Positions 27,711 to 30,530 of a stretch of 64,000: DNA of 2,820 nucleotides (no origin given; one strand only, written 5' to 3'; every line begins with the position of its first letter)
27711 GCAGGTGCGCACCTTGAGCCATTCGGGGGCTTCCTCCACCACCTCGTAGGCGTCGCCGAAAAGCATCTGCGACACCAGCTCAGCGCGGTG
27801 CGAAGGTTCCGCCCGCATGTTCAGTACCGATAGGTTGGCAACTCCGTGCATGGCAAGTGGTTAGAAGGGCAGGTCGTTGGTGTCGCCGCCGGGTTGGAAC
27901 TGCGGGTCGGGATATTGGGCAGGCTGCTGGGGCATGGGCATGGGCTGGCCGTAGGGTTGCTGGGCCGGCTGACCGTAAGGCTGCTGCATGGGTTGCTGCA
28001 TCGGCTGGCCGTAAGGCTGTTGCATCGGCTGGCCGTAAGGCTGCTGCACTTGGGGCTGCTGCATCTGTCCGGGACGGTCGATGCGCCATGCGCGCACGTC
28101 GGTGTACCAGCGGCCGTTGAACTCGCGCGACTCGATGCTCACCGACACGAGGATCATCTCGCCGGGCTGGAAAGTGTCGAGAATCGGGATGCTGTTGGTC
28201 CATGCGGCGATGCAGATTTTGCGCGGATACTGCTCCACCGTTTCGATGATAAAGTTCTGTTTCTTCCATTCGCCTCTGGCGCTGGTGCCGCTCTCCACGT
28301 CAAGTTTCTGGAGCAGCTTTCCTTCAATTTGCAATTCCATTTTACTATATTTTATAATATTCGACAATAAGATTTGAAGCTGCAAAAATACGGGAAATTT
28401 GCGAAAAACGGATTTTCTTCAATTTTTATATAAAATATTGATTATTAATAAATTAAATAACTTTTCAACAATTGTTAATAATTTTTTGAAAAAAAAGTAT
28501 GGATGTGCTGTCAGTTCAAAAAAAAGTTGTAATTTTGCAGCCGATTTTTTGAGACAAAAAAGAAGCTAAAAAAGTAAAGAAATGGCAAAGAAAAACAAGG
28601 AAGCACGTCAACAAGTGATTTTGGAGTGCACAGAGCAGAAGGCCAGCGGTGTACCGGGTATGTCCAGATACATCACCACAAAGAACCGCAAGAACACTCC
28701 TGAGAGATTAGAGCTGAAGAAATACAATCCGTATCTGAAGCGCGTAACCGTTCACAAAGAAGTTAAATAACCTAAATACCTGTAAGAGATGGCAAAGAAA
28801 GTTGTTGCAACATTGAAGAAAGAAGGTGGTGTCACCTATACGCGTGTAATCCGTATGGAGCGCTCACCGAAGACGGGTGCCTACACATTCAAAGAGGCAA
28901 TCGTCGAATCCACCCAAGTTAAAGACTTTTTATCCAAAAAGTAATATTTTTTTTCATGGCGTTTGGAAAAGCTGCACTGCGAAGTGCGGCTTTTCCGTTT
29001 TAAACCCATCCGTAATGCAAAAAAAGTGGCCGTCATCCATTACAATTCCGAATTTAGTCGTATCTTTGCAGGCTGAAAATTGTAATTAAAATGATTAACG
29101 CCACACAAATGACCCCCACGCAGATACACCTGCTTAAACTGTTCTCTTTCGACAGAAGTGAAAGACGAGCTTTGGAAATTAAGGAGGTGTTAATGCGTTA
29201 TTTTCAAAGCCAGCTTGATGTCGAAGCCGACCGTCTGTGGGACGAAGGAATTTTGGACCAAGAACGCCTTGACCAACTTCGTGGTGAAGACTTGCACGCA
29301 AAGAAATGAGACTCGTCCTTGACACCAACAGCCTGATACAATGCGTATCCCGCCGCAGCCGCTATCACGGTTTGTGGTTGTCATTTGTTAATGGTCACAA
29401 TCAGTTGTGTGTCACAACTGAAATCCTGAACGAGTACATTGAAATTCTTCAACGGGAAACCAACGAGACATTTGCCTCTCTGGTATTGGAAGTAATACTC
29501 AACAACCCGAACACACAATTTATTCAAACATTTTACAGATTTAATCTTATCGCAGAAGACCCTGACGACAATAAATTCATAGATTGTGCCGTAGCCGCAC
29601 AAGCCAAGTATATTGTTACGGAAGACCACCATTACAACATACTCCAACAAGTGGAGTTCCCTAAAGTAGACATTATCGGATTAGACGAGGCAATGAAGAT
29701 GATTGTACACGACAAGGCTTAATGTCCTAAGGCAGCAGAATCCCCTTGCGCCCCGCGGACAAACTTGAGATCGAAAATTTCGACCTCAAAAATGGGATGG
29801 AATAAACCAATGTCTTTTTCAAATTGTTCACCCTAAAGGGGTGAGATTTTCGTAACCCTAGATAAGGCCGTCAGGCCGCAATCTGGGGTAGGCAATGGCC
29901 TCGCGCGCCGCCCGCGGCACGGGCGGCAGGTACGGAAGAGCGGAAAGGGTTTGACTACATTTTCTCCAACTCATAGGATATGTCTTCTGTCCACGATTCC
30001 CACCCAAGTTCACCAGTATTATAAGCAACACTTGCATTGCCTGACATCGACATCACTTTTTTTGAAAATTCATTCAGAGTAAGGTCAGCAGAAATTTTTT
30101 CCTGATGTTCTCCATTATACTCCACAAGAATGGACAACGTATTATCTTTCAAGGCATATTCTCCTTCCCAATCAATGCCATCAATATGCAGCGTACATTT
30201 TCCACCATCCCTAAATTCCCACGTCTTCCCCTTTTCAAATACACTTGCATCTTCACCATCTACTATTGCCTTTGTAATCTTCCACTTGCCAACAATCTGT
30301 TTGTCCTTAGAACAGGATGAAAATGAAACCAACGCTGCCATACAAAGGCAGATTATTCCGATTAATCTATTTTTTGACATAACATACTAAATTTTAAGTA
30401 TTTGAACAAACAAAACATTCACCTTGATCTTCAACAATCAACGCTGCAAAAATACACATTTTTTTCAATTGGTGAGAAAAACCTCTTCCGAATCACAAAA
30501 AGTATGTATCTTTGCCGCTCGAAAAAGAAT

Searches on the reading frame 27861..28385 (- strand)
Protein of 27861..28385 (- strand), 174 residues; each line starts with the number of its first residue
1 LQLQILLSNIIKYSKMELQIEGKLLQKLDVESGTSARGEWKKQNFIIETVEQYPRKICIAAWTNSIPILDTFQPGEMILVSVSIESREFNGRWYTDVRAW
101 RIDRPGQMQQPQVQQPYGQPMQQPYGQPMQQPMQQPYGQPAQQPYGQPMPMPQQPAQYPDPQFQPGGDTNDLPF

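Call 68: search_protein_families(library=pfam, proteins=[window:27861-28385:-], max_evalue=0.001)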
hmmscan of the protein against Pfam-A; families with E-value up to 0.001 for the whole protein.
window:27861-28385:- (174 aa): 1 family
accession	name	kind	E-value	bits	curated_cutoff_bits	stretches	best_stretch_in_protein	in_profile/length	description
PF11325.14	DUF3127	-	1.2e-28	99.6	27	1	20-102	2-84/85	Domain of unknown function (DUF3127)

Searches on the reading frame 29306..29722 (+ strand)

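Call 68: search_protein_families(library=pfam, proteins=[window:29306-29722:+], max_evalue=0.001)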
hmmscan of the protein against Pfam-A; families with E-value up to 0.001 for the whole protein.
window:29306-29722:+ (138 aa): 1 family
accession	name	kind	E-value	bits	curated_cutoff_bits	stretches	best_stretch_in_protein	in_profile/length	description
PF13470.12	PIN_3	-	2.6e-16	60.9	27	1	2-109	1-115/115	PIN domain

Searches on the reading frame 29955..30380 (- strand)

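Call 68: search_protein_families(library=pfam, proteins=[window:29955-30380:-], max_evalue=0.001)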
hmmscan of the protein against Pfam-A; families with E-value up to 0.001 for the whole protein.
window:29955-30380:- (141 aa): 2 families
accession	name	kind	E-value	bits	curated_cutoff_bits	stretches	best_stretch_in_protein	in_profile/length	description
PF18692.7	DUF5640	-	1e-07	32.1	28.5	1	48-114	11-75/85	Family of unknown function (DUF5640)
PF13648.12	Lipocalin_4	-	4.7e-05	24.6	22.4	1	29-95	1-79/89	Lipocalin-like domain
